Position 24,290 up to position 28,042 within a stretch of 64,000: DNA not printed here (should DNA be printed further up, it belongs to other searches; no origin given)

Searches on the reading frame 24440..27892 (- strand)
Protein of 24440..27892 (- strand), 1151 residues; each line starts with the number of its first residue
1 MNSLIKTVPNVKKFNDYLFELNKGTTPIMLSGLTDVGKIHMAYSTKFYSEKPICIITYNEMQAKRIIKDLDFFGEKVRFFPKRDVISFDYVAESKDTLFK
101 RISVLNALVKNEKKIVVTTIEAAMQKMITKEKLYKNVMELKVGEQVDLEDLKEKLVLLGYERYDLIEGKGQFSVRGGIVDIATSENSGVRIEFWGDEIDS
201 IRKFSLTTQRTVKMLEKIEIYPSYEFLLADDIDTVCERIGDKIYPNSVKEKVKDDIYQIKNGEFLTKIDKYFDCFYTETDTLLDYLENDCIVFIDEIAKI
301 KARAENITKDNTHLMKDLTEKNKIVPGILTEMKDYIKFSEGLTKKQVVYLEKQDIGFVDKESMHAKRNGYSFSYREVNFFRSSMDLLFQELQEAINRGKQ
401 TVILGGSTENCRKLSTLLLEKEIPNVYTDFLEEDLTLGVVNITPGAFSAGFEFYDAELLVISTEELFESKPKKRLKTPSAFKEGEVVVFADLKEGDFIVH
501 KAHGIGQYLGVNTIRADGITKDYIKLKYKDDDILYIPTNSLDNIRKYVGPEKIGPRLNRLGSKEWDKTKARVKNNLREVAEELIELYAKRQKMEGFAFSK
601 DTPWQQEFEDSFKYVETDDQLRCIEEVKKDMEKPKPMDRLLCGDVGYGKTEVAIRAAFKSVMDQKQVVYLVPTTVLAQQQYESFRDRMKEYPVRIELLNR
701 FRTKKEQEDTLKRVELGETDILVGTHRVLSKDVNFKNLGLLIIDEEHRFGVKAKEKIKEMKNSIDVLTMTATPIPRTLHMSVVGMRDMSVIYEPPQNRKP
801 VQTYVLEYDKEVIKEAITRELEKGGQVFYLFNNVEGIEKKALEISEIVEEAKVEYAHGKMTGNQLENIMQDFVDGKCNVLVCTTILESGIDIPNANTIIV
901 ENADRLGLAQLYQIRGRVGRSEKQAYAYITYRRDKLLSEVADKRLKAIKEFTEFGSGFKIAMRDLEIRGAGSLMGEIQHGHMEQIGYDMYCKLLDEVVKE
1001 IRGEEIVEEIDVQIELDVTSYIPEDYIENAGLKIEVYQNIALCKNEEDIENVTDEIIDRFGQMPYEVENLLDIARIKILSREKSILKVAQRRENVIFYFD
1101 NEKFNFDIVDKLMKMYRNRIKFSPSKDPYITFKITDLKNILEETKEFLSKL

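Call 71: search_protein_families(library=pfam, proteins=[window:24440-27892:-], max_evalue=0.00001)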
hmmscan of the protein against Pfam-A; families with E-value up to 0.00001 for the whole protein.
window:24440-27892:- (1151 aa): 6 families
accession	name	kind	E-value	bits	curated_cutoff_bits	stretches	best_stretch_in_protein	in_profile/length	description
PF00270.35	DEAD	-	5.4e-29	101.5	26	1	617-778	1-164/167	DEAD/DEAH box helicase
PF17757.6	UvrB_inter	-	1.5e-26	92.8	22.9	1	139-226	2-91/91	UvrB interaction domain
PF03461.20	TRCF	-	1.5e-25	89.8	25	1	1016-1103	1-88/95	TRCF domain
PF00271.37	Helicase_C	-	2.2e-24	86.2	23.5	1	815-921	8-109/110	Helicase conserved C-terminal domain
PF02559.22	CarD_TRCF_RID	-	8.9e-21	74.2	23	1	492-548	1-57/57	CarD-like/TRCF RID domain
PF04851.21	ResIII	-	2.5e-16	60.5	22.5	1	617-773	5-162/164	Type III restriction enzyme, res subunit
